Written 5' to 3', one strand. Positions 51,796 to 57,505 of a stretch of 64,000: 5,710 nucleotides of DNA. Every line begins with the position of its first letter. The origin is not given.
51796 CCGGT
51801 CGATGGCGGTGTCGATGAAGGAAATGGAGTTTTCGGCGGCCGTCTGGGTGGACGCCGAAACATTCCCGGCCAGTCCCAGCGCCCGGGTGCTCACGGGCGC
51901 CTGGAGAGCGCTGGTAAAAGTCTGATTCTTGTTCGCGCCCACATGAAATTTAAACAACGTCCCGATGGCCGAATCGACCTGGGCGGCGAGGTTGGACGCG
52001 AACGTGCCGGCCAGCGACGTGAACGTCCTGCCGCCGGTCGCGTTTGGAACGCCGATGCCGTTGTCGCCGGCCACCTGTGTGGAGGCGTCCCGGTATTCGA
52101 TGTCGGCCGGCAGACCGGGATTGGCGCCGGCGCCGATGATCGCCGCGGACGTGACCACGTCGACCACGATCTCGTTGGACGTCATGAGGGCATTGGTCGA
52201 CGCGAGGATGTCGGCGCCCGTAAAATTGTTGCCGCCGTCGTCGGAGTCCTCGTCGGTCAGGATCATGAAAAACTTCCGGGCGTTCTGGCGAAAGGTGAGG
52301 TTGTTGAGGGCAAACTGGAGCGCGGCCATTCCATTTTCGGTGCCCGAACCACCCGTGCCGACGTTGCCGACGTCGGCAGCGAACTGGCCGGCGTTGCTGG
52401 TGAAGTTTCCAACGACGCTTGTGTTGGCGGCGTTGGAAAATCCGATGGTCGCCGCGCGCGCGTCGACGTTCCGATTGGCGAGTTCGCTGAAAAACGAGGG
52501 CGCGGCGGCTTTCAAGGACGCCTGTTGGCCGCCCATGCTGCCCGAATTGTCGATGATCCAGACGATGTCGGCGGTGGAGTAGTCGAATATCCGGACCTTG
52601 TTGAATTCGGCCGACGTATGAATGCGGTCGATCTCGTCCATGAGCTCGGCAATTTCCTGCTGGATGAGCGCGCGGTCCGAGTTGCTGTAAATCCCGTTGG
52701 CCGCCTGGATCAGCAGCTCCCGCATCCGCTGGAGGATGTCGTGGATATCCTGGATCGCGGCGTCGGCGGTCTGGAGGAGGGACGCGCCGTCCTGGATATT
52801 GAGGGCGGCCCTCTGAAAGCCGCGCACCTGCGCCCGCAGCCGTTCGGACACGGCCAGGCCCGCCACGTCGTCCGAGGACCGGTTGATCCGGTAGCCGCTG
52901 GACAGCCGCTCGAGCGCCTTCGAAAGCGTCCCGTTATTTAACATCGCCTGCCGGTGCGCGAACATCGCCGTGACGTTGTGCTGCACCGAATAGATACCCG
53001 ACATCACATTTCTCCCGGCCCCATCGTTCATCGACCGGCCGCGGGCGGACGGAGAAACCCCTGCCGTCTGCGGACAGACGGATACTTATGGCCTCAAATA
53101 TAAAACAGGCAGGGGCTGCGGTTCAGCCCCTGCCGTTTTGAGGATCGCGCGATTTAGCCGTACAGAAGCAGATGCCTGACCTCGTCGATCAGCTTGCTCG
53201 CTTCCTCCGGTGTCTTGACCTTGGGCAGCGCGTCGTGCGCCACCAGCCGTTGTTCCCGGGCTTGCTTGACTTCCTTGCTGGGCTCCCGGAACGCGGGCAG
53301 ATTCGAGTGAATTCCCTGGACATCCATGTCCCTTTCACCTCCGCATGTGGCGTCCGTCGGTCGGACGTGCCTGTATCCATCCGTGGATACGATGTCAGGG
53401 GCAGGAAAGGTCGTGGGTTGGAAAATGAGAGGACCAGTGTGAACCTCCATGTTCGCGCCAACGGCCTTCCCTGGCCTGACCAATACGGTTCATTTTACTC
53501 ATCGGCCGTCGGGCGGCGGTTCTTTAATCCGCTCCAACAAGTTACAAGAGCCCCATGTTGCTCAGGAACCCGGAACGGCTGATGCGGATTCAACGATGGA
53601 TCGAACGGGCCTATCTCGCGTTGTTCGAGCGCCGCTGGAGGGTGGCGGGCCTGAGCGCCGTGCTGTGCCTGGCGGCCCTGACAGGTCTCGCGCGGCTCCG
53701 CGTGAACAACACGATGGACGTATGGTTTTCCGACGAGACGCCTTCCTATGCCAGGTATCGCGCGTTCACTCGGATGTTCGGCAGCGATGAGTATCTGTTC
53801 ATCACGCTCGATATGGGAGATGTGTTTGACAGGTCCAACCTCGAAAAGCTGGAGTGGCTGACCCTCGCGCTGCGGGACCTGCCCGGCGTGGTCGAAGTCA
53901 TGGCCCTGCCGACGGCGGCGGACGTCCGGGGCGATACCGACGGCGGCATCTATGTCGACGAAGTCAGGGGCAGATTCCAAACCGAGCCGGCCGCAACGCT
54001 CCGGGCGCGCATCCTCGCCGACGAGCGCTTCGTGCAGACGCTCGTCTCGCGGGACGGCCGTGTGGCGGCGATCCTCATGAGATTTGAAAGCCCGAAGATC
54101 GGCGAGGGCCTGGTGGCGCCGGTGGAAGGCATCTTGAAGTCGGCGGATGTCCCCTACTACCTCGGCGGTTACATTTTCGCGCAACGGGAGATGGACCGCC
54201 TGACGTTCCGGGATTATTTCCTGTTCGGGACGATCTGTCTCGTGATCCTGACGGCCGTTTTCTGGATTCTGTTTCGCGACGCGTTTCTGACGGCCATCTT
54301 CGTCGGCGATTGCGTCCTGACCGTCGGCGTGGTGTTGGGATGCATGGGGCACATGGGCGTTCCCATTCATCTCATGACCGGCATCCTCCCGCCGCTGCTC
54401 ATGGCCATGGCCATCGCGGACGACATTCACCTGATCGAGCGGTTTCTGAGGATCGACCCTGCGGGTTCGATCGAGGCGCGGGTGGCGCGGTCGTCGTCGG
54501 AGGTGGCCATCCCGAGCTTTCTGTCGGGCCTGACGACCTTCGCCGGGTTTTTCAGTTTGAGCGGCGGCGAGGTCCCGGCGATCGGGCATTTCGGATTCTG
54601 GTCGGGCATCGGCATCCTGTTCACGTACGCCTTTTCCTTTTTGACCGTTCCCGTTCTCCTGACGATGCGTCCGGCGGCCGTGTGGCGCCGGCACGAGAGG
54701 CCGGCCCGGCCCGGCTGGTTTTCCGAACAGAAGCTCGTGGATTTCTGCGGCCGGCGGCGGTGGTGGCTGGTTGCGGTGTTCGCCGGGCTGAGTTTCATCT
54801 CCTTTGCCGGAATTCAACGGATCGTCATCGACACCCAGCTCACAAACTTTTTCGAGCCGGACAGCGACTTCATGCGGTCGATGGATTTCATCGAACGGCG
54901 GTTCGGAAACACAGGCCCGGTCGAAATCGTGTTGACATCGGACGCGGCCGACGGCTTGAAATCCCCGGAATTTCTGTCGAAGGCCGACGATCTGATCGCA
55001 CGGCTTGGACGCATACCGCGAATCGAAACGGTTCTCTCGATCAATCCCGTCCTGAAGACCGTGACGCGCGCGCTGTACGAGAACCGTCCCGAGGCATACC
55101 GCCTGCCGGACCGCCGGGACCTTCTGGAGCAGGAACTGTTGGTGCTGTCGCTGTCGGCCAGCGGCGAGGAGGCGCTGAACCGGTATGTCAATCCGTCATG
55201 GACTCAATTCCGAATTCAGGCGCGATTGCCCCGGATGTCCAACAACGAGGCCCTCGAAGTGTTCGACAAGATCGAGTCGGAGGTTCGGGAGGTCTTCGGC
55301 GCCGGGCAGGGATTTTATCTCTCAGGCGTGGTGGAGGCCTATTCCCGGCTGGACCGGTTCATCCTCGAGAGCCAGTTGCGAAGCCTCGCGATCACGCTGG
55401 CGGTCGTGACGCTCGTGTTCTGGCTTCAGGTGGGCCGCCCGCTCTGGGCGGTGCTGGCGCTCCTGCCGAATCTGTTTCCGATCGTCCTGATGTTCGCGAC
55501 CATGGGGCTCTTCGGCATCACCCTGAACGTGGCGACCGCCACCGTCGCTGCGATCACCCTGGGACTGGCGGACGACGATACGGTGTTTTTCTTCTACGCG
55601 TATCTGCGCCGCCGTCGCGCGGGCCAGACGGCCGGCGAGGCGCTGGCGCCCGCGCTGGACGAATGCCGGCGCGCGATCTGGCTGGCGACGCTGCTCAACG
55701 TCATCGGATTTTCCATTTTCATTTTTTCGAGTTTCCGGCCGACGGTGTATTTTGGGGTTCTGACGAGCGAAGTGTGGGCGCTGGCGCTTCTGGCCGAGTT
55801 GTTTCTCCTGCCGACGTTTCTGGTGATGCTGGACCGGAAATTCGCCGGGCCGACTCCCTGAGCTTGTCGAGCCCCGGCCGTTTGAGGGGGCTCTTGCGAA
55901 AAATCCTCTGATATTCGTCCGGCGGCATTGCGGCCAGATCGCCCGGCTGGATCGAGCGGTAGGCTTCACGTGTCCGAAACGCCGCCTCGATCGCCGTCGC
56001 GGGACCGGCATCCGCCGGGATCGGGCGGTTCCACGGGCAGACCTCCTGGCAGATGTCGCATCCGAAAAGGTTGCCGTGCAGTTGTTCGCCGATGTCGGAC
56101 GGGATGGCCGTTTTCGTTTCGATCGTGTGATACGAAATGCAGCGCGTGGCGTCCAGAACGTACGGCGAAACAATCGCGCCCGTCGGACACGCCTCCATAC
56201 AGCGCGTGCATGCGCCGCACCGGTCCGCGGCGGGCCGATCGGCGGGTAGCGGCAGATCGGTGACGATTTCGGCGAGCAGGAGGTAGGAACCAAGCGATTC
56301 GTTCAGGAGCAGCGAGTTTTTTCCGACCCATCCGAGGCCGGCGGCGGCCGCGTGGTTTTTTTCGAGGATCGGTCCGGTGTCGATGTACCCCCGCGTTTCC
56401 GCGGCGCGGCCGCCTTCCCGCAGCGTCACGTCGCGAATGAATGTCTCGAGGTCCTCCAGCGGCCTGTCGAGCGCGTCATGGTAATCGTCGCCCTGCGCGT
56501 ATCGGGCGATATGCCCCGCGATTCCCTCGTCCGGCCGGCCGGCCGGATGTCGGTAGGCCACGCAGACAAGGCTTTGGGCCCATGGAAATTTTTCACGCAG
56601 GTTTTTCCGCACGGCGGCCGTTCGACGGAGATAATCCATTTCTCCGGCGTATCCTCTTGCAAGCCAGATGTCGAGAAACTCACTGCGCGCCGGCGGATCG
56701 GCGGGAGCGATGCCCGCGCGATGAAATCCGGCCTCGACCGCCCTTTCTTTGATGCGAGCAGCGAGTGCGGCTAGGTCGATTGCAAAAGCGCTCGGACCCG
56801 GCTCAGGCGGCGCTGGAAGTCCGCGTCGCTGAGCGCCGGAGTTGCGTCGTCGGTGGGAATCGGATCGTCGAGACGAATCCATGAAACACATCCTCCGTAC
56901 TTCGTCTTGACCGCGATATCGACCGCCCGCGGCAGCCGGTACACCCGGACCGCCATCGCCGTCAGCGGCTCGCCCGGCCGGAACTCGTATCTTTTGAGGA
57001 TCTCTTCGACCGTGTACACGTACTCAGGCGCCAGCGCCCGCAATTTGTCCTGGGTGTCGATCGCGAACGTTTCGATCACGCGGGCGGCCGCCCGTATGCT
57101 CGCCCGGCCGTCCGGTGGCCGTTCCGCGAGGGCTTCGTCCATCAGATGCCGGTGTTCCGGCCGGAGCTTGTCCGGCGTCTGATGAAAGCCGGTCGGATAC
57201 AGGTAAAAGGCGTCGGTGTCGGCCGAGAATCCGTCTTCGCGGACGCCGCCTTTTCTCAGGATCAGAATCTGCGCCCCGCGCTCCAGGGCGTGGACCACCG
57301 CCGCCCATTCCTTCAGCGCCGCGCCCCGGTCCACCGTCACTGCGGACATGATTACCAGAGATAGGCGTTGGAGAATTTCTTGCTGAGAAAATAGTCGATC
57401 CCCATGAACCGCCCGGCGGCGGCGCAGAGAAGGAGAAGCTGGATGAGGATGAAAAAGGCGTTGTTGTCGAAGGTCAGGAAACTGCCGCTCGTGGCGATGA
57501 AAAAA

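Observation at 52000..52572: Flagellin whose hypervariable region is a vWA domain with an intact MIDAS motif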

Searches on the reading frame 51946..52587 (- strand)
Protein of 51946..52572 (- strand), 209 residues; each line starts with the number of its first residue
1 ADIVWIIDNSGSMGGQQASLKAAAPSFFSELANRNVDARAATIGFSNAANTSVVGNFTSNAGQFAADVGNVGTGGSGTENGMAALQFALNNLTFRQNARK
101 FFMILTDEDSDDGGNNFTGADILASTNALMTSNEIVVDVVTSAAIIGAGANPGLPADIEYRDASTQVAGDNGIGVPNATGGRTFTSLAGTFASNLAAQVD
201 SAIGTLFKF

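Call 5: search_protein_families(library=pfam, proteins=[window:51946-52572:-], max_evalue=1)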
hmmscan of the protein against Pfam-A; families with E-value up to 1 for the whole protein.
seq(209 aa): 3 families
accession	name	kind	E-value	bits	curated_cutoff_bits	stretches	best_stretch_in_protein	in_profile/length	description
PF00092.34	VWA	-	2e-12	48.1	23.8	1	2-129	1-127/174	von Willebrand factor type A domain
PF13519.12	VWA_2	-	1.6e-08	35.5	27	1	4-108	2-106/107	von Willebrand factor type A domain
PF11775.14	CobT_C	-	0.033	14.3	21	1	5-49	17-60/220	Cobalamin biosynthesis protein CobT VWA domain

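Call 19: search_protein_representatives(protein=window:51970-52587:-)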
Query: 206 residues. Proteins with E-value up to 0.001 (for the whole library): 913; up to 1e-10: 70; up to 1e-30: 2. The best 150 are listed.
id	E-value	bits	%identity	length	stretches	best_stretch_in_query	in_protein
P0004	4.9e-86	303.8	73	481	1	1-206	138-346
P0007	1.2e-34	136.3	32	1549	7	6-113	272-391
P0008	3.7e-30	121.6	35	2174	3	4-115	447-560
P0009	1.9e-22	96.4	31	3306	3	5-130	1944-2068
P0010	3.2e-21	92.5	33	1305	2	5-134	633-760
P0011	1.1e-20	90.7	32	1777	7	6-115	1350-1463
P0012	2.9e-20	89.3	45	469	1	6-130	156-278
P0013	2.2e-19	86.5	30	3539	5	5-96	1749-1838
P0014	7.6e-19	84.7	31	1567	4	6-126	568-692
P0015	1.2e-18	84.1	26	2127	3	4-134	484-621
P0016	2.0e-18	83.3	29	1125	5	7-114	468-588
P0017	3.1e-17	79.5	45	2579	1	6-133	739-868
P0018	4.3e-17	79.0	37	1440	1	3-145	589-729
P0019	8.3e-17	78.1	34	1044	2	5-121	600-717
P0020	1.2e-16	77.6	40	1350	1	5-131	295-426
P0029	1.9e-14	70.4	39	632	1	3-118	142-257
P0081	1.7e-10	57.5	38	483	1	6-186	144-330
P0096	7.5e-10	55.4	39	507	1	4-117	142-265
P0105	1.4e-09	54.5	38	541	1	1-174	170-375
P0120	3.8e-09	53.1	33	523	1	6-122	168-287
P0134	8.4e-09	52.0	36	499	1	5-118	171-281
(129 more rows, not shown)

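Call 21: search_protein_families(library=pfam, proteins=[P0081, P0012, P0096, P0105, P0134, P0029, P0120], max_evalue=0.001)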
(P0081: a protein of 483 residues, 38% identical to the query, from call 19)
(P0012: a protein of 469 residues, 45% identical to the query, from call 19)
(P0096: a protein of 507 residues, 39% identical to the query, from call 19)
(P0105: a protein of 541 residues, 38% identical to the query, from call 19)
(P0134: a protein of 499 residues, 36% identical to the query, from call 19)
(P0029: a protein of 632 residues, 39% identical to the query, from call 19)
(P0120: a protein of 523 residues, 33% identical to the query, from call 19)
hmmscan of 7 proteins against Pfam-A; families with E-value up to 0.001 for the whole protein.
P0081 (483 aa): 3 families
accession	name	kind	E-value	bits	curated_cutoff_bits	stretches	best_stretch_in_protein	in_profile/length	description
PF00669.25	Flagellin_N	-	1.1e-37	129.6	26.6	1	7-141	1-135/139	Bacterial flagellin N-terminal helical region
PF00700.27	Flagellin_C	-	1.8e-21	76.7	23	1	397-482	1-86/86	Bacterial flagellin C-terminal helical region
PF00092.34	VWA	-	4.4e-08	34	23.8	1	145-313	1-140/174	von Willebrand factor type A domain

P0012 (469 aa): 4 families
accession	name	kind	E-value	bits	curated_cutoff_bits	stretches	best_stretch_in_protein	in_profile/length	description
PF00669.25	Flagellin_N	-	2.8e-38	131.5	26.6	1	5-139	1-135/139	Bacterial flagellin N-terminal helical region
PF00700.27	Flagellin_C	-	2.3e-21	76.3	23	1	384-468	2-86/86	Bacterial flagellin C-terminal helical region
PF00092.34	VWA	-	4e-05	24.3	23.8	1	157-286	1-137/174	von Willebrand factor type A domain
PF13519.12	VWA_2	-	0.00025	22.1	27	1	159-260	2-105/107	von Willebrand factor type A domain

P0096 (507 aa): 2 families
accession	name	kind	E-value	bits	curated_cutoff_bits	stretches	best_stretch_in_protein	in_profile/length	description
PF00669.25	Flagellin_N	-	7.6e-25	88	26.6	1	4-127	1-123/139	Bacterial flagellin N-terminal helical region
PF00700.27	Flagellin_C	-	4.9e-12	46.4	23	1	416-500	1-85/86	Bacterial flagellin C-terminal helical region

P0105 (541 aa): 2 families
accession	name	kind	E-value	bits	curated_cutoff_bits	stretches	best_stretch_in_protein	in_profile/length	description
PF00669.25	Flagellin_N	-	7.4e-13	49.2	26.6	1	40-163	7-129/139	Bacterial flagellin N-terminal helical region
PF00700.27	Flagellin_C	-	0.00099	19.8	23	0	446-525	3-82/86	Bacterial flagellin C-terminal helical region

P0134 (499 aa): 4 families
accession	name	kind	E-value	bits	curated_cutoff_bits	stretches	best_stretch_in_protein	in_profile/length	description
PF00092.34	VWA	-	4.5e-13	50.2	23.8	1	173-310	1-140/174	von Willebrand factor type A domain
PF00669.25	Flagellin_N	-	1.9e-11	44.6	26.6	1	70-146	61-137/139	Bacterial flagellin N-terminal helical region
PF13519.12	VWA_2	-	0.00011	23.3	27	1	174-276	1-106/107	von Willebrand factor type A domain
PF00362.24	Integrin_beta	-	0.00057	20.1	24.8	0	173-217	7-51/248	Integrin beta chain VWA domain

P0029 (632 aa): 3 families
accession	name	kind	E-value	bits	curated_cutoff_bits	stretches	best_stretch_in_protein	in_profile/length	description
PF00092.34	VWA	-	2.1e-07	31.8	23.8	1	146-281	1-139/174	von Willebrand factor type A domain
PF13519.12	VWA_2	-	2.1e-06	28.7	27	1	148-252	2-106/107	von Willebrand factor type A domain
PF24909.1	vWA_SIBA-E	-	0.00078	19.4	27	0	215-338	109-230/284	Integrin beta-like protein A-E, vWA-like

P0120 (523 aa): 1 family
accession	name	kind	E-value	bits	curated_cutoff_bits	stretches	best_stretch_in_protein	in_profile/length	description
PF00092.34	VWA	-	6.5e-05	23.7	23.8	1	169-325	1-138/174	von Willebrand factor type A domain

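Call 60: search_solved_structures(query=window:51970-52587:-, max_evalue=0.1, show_alignments=5)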
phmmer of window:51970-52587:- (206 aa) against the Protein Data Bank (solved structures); distinct sequences matched with E-value up to 0.1: 0.

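Call 62: list_cluster_members(proteins=[P0004, P0006, P0081, P0012, P0096, P0105, P0134, P0007, P0008, P0029])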
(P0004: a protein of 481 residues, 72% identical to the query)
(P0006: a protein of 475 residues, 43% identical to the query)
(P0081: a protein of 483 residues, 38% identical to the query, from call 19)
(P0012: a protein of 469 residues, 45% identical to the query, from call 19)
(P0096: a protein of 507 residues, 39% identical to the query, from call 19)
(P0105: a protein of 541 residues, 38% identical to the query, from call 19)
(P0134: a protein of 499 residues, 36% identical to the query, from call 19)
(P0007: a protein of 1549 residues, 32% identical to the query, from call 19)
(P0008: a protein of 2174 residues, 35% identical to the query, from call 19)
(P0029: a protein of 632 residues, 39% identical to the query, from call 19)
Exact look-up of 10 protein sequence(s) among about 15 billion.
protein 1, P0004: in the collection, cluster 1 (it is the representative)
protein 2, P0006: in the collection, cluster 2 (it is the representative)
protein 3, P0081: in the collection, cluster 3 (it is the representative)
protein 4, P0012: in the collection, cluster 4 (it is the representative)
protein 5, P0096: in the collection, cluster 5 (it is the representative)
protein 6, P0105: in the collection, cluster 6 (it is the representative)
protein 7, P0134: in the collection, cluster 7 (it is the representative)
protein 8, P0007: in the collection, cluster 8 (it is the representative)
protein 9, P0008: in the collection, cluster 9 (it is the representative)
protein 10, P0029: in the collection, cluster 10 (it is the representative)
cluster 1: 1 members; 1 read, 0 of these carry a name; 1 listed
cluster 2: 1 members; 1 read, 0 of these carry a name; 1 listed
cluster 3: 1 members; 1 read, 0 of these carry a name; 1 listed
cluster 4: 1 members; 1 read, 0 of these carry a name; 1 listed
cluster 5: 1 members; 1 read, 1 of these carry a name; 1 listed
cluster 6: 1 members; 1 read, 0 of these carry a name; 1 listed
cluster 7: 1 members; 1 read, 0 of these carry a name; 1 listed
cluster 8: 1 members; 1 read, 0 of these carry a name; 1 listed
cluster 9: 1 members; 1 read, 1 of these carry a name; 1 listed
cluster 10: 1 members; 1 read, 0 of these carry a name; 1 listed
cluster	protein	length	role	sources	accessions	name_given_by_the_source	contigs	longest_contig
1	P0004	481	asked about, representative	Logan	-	-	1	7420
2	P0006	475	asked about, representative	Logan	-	-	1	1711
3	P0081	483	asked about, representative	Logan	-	-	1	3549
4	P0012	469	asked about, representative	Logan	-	-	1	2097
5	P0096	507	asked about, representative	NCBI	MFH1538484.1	MAG: flagellin [bacterium]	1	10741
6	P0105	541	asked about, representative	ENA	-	-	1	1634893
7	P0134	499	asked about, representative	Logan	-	-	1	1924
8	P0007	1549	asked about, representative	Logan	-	-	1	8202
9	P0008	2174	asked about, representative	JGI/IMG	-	VWFA-related protein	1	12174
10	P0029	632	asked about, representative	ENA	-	-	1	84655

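Call 80: search_protein_families(library=pfam, proteins=[P0007, P0008, P0010, P0016, P0019, P0020], max_evalue=0.0001)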
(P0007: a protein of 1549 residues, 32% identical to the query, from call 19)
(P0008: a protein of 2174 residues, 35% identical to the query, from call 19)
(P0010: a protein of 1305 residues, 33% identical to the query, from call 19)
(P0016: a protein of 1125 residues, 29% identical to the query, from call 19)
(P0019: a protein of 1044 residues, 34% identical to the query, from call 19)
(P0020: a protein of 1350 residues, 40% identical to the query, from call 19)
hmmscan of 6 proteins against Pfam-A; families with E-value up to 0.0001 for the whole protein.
P0007 (1549 aa): 7 families
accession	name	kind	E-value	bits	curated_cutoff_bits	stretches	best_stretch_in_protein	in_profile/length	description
PF25106.1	VWA_4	-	1.1e-67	227.3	27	6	274-412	2-121/169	von Willebrand factor A domain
PF00092.34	VWA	-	3.6e-65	219.9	23.8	5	693-872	1-167/174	von Willebrand factor type A domain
PF13519.12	VWA_2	-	9.1e-36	123.2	27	1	274-391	1-106/107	von Willebrand factor type A domain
PF00362.24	Integrin_beta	-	3.1e-31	109.4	24.8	1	892-1013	6-146/248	Integrin beta chain VWA domain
PF13768.12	VWA_3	-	7e-08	33.1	27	0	273-417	2-135/155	von Willebrand factor type A domain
PF20782.3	TssR_VWA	-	3.3e-07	30.1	25.7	0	271-319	47-97/304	TssR protein VWA domain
PF24909.1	vWA_SIBA-E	-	1e-06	28.9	27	0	889-940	33-84/284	Integrin beta-like protein A-E, vWA-like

P0008 (2174 aa): 5 families
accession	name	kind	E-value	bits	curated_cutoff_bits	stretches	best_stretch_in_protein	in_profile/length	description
PF25106.1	VWA_4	-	3.3e-45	154.1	27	3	779-885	3-106/169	von Willebrand factor A domain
PF00092.34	VWA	-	1.3e-36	126.9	23.8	3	450-593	1-139/174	von Willebrand factor type A domain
PF13519.12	VWA_2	-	7e-27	94.6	27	3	1097-1202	1-106/107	von Willebrand factor type A domain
PF00362.24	Integrin_beta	-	1.7e-24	87.3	24.8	3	1149-1207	89-150/248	Integrin beta chain VWA domain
PF24909.1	vWA_SIBA-E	-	4.3e-06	26.8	27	0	450-558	37-147/284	Integrin beta-like protein A-E, vWA-like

P0010 (1305 aa): 7 families
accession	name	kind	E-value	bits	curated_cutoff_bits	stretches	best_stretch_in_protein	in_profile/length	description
PF25106.1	VWA_4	-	1.6e-32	112.8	27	2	345-506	2-169/169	von Willebrand factor A domain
PF00092.34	VWA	-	9.9e-21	75.2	23.8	2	344-509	1-165/174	von Willebrand factor type A domain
PF13519.12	VWA_2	-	1.9e-18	67.5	27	2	637-740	2-106/107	von Willebrand factor type A domain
PF00963.24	Cohesin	-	1e-13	52.1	24.1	2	1103-1183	30-109/139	Cohesin domain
PF00362.24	Integrin_beta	-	2.6e-10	40.9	24.8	0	684-752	85-157/248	Integrin beta chain VWA domain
PF13860.13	FlgD_ig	-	5.8e-07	29.8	27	1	1226-1293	6-76/79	FlgD Ig-like domain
PF18962.6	Por_Secre_tail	-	3.1e-06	27.8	27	1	1222-1300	2-72/75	Secretion system C-terminal sorting domain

P0016 (1125 aa): 8 families
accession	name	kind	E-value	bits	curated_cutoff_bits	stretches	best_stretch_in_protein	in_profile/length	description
PF25106.1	VWA_4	-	6e-48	163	27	5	911-1042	2-115/169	von Willebrand factor A domain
PF00092.34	VWA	-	5.2e-46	157.5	23.8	5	468-614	1-135/174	von Willebrand factor type A domain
PF00362.24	Integrin_beta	-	3e-24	86.5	24.8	1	467-588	6-146/248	Integrin beta chain VWA domain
PF13519.12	VWA_2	-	1e-22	81.2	27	0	469-586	1-105/107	von Willebrand factor type A domain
PF20782.3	TssR_VWA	-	2.3e-06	27.3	25.7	0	32-141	43-148/304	TssR protein VWA domain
PF13768.12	VWA_3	-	5.4e-06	27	27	0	745-811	53-117/155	von Willebrand factor type A domain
PF05762.20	VWA_CoxE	-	5.9e-06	26.3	26.4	0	466-517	56-102/222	VWA domain containing CoxE-like protein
PF24909.1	vWA_SIBA-E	-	6.9e-06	26.2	27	0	909-1029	36-147/284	Integrin beta-like protein A-E, vWA-like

P0019 (1044 aa): 4 families
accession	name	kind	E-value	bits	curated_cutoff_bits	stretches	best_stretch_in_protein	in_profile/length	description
PF25106.1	VWA_4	-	8.9e-32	110.4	27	2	603-712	2-107/169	von Willebrand factor A domain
PF00092.34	VWA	-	1.6e-23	84.2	23.8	2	308-453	1-142/174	von Willebrand factor type A domain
PF00362.24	Integrin_beta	-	1.6e-14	54.7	24.8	0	657-718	89-154/248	Integrin beta chain VWA domain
PF13519.12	VWA_2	-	4.3e-13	50.3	27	1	309-415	1-106/107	von Willebrand factor type A domain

P0020 (1350 aa): 3 families
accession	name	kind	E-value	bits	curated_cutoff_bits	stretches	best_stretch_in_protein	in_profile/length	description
PF00092.34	VWA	-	1.1e-10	42.5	23.8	1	297-433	1-137/174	von Willebrand factor type A domain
PF02369.22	Big_1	-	1.2e-08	35.4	34.9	1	1167-1241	2-80/93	Bacterial Ig-like domain (group 1)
PF13519.12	VWA_2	-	6.2e-05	24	27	0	299-407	2-105/107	von Willebrand factor type A domain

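Call 88: find_encoding_contigs(protein=P0081, flank=5000, max_places=1)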
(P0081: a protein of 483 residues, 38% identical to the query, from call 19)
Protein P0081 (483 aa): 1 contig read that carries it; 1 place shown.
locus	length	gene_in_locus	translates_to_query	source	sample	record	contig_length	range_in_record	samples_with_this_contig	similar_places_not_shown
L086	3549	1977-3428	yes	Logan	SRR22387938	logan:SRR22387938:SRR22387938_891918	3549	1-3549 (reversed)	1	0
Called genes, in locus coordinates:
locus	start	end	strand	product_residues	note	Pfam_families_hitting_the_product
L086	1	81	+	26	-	?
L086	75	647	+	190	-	PF08819:DUF1802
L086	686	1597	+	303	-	PF08331:QueG_DUF1730, PF13484:Fer4_16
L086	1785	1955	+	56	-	-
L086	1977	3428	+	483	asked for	PF00669:Flagellin_N, PF00092:VWA, PF00700:Flagellin_C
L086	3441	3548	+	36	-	?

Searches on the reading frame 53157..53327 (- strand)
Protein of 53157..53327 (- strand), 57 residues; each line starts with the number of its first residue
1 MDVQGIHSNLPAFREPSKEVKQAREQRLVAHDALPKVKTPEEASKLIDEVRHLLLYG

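Call 43: search_protein_families(library=pfam, proteins=[window:53157-53327:-], max_evalue=1)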
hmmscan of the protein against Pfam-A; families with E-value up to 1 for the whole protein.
seq(57 aa): 0 families

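Call 85: find_homologous_proteins(query=window:53157-53327:-, max_evalue=0.001)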
Query window:53157-53327:- (57 aa): 16 proteins with E <= 0.001 among 16 candidates.
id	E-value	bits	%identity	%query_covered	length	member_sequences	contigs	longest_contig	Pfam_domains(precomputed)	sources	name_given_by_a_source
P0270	3.5e-29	116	100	100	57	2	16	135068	-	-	-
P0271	6.9e-24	99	84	100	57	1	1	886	-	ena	-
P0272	1.8e-23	98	86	100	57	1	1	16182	-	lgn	-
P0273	2.6e-23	98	82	100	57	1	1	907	-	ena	-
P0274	7.7e-23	96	86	100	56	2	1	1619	-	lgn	-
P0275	3.8e-22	94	79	100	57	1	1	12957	-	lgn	-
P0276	1.0e-21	93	81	100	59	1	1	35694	-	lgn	-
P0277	7.9e-21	90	82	100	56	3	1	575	-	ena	-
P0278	1.0e-20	90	77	100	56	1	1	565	-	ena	-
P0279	2.3e-20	89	81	100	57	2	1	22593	-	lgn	-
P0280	8.0e-20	87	79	100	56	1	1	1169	-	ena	-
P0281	8.4e-19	84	79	100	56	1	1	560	-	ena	-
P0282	1.3e-17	80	68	100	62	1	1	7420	-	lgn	-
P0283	5.3e-17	78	72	100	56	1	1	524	-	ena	-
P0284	9.3e-17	77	74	100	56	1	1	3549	-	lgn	-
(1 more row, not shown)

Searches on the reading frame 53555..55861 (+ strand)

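Call 43: search_protein_families(library=pfam, proteins=[window:53555-55861:+], max_evalue=1)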
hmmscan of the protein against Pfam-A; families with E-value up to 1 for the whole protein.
window:53555-55861:+ (768 aa): 3 families
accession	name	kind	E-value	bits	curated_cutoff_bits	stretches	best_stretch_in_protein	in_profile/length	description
PF03176.21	MMPL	-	2e-21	76.7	20.5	2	154-391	71-321/333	MMPL family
PF12349.14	Sterol-sensing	-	9.7e-08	32.5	22.3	1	245-370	8-134/153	Sterol-sensing domain of SREBP cleavage-activation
PF02460.24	Patched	-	1.5e-06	28.5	23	2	224-363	8-148/156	Patched SSD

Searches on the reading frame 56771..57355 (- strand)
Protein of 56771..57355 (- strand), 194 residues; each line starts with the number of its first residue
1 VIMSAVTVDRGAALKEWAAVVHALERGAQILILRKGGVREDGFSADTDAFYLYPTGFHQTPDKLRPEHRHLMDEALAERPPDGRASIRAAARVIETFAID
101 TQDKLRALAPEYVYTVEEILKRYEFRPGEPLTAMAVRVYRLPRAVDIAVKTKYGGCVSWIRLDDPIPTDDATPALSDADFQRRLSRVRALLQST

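Call 43: search_protein_families(library=pfam, proteins=[window:56771-57355:-], max_evalue=1)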
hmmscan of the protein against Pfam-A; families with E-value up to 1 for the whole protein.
window:56771-57355:- (194 aa): 1 family
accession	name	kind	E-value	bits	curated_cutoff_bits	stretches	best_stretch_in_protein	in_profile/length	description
PF08819.17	DUF1802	-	1.2e-50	172.2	25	1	13-184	1-172/174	Domain of unknown function (DUF1802)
